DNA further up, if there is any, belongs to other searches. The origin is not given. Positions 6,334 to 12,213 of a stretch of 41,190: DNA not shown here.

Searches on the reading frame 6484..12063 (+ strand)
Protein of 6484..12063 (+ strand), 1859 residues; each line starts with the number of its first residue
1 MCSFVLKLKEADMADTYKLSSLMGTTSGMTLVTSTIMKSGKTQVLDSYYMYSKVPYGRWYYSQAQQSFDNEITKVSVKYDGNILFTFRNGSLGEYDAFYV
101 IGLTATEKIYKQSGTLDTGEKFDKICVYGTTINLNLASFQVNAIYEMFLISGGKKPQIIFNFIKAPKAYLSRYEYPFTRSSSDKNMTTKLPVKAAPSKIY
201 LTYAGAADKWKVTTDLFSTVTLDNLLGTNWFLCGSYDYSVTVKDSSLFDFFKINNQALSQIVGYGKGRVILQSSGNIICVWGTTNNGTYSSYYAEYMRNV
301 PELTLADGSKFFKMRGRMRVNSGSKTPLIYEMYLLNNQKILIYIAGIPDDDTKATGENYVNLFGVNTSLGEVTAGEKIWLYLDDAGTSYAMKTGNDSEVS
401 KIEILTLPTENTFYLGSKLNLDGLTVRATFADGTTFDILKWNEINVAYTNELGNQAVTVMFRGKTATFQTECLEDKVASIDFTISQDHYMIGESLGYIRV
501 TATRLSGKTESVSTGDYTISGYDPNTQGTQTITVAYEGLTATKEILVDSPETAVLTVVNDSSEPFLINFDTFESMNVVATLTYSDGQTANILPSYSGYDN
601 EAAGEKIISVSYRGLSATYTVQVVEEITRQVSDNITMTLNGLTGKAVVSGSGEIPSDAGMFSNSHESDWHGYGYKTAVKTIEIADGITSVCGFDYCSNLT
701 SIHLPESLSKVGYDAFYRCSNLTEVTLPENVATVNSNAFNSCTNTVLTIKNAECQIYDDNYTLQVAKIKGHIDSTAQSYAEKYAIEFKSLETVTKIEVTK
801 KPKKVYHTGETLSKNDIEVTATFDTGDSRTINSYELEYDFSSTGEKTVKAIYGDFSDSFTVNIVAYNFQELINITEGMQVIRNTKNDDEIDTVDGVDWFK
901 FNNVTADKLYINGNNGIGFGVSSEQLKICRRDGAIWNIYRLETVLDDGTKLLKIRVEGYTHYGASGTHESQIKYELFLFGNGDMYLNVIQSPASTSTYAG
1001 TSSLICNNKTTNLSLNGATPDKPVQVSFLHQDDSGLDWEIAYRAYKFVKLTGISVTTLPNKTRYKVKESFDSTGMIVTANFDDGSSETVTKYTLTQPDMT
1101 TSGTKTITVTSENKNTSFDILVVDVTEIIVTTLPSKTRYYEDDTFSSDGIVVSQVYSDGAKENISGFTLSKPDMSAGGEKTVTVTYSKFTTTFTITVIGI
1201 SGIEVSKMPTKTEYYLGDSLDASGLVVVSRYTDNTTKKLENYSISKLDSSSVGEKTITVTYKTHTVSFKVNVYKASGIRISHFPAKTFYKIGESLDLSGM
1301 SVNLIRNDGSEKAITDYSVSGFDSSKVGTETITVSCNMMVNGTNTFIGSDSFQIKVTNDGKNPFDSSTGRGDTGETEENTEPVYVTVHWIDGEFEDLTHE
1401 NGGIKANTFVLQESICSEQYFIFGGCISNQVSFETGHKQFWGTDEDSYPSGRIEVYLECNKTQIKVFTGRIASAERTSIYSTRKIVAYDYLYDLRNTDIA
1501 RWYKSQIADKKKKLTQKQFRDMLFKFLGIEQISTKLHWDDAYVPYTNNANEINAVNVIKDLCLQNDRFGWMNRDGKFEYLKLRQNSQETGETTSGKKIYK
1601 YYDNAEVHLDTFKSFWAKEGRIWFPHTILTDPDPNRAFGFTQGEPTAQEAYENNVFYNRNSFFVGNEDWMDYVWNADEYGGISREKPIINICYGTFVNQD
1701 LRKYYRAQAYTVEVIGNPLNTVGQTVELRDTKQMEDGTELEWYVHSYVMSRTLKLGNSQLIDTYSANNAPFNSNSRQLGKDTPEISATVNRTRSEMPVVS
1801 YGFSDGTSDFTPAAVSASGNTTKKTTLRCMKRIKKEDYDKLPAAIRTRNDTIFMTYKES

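Call 57: search_protein_families(library=phrogs, proteins=[window:6484-12063:+], max_evalue=0.00001)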
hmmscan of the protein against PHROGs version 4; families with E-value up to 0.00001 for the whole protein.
window:6484-12063:+ (1859 aa): 1 family
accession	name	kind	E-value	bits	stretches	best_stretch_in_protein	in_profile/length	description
phrog_18190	-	unknown function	2.9e-30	106.3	1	1393-1587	27-215/723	-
